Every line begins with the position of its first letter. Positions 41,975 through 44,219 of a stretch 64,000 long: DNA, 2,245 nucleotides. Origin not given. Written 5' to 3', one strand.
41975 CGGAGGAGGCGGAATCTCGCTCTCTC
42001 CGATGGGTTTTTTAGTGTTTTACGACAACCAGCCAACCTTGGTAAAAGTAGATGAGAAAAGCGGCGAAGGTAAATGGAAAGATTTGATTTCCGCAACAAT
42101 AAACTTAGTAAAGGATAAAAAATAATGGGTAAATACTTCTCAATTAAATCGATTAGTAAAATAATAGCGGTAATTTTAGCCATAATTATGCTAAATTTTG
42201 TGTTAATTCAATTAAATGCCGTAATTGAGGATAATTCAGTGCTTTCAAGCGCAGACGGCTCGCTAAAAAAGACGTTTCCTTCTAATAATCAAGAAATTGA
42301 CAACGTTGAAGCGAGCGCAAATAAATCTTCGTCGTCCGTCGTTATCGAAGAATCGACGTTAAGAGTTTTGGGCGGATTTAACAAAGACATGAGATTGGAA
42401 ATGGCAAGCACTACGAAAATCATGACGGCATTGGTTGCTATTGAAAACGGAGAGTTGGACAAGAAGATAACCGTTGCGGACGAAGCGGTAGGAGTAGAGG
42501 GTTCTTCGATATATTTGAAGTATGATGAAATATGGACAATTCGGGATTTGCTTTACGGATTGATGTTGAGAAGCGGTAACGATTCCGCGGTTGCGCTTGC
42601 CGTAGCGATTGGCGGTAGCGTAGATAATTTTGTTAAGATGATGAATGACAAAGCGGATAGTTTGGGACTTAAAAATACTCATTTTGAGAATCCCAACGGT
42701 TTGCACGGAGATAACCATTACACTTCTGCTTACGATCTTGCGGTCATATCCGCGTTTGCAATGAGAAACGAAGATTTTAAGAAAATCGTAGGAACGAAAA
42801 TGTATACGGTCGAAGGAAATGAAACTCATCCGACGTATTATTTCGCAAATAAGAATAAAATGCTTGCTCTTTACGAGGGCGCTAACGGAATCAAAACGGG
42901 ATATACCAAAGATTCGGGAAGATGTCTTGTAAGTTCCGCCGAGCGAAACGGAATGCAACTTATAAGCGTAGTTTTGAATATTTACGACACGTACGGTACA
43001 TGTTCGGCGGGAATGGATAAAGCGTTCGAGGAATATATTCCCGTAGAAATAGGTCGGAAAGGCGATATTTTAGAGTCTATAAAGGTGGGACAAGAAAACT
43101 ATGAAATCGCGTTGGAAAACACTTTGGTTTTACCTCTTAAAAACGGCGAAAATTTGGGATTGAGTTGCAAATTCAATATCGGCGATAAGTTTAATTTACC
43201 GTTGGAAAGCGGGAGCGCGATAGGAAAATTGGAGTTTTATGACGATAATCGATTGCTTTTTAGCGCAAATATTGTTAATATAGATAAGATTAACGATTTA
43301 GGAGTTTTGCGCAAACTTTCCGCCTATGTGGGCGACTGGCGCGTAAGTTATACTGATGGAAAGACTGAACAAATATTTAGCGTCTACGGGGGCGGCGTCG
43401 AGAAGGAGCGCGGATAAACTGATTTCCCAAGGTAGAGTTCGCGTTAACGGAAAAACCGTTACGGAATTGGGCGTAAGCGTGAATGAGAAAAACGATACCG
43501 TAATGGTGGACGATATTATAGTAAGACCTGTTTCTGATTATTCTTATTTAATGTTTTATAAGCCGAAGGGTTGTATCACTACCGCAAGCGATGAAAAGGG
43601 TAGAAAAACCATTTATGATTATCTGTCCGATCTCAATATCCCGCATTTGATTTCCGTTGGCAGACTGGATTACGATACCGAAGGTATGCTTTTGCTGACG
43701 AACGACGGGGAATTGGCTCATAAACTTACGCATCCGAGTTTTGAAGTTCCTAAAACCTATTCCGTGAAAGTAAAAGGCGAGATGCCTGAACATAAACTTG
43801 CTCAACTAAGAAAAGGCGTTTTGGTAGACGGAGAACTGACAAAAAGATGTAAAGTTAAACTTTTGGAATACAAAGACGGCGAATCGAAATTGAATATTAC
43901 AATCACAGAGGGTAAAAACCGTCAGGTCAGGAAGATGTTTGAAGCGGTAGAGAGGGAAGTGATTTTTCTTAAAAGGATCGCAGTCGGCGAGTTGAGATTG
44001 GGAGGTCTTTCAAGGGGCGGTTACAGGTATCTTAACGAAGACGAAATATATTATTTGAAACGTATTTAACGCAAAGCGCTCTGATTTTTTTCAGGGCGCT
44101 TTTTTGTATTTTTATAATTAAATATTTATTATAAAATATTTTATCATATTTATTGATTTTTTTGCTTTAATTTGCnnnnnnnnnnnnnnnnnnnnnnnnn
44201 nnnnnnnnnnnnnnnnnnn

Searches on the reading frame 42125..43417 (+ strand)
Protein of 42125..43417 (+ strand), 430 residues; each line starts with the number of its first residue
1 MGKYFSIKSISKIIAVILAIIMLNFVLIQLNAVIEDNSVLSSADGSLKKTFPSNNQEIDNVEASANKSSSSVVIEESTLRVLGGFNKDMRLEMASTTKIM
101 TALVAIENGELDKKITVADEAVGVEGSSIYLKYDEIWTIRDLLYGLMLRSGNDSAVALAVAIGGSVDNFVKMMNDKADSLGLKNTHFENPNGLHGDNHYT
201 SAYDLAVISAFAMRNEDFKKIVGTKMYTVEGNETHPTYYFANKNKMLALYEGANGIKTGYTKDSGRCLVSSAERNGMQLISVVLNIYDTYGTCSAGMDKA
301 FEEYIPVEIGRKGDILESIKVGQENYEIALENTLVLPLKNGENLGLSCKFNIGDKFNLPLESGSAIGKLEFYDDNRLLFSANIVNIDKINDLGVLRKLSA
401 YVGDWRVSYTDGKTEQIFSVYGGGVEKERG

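Call 59: search_protein_families(library=ncbifam, proteins=[window:42125-43417:+], max_evalue=0.00001)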
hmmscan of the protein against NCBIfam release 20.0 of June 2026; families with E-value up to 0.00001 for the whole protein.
window:42125-43417:+ (430 aa): 7 families
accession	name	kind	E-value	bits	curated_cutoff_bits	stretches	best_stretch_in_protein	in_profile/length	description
NF008489.0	PRK11397.1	equivalog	2.4e-38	131.9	610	1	62-402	31-385/389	serine-type D-Ala-D-Ala carboxypeptidase DacD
NF008059.0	PRK10793.1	equivalog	7.2e-32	110.6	694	1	68-402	46-394/403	D-alanyl-D-alanine carboxypeptidase DacA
NF038273.1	strep_PBP3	exception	3.4e-27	95.5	490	1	67-375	27-369/407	D-alanyl-D-alanine carboxypeptidase PBP3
NF008668.0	PRK11669.1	equivalog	7.2e-27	94.3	294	1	60-291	35-268/316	D-alanyl-D-alanine endopeptidase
NF007445.0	PRK10001.1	equivalog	5e-26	91.4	765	1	58-285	29-263/400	serine-type D-Ala-D-Ala carboxypeptidase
NF038258.2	PBP4_Staph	exception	4.9e-24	84.9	500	1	54-288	25-281/366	penicillin-binding protein PBP4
NF000471.1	vanY_of_D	exception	1.1e-23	84.1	625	1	67-284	98-333/354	transpeptidase-like D-Ala-D-Ala carboxypeptidase VanY-D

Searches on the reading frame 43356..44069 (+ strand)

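Call 59: search_protein_families(library=ncbifam, proteins=[window:43356-44069:+], max_evalue=0.00001)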
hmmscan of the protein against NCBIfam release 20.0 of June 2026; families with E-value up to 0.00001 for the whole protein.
window:43356-44069:+ (237 aa): 6 families
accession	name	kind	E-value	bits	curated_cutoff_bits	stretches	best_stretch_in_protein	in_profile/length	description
TIGR00093.1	TIGR00093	subfamily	9.4e-53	178.3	109.3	1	68-227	1-160/161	pseudouridine synthase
NF007976.1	PRK10700.1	equivalog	2.2e-48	164.8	290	1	2-236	3-242/291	23S rRNA pseudouridine(2605) synthase RluB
NF007784.0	PRK10475.1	equivalog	5.7e-39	133.8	318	1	3-234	8-232/290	23S rRNA pseudouridine(2604) synthase RluF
NF008097.0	PRK10839.1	equivalog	4.1e-35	121.5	275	1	3-232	2-228/232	16S rRNA pseudouridine(516) synthase RsuA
NF008487.1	PRK11394.1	equivalog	6.4e-22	78.1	284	1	65-225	31-203/206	23S rRNA pseudouridine(2457) synthase RluE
TIGR00005.1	rluA_subfam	subfamily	3.3e-08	33.2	192.7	1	2-148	6-172/298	RluA family pseudouridine synthase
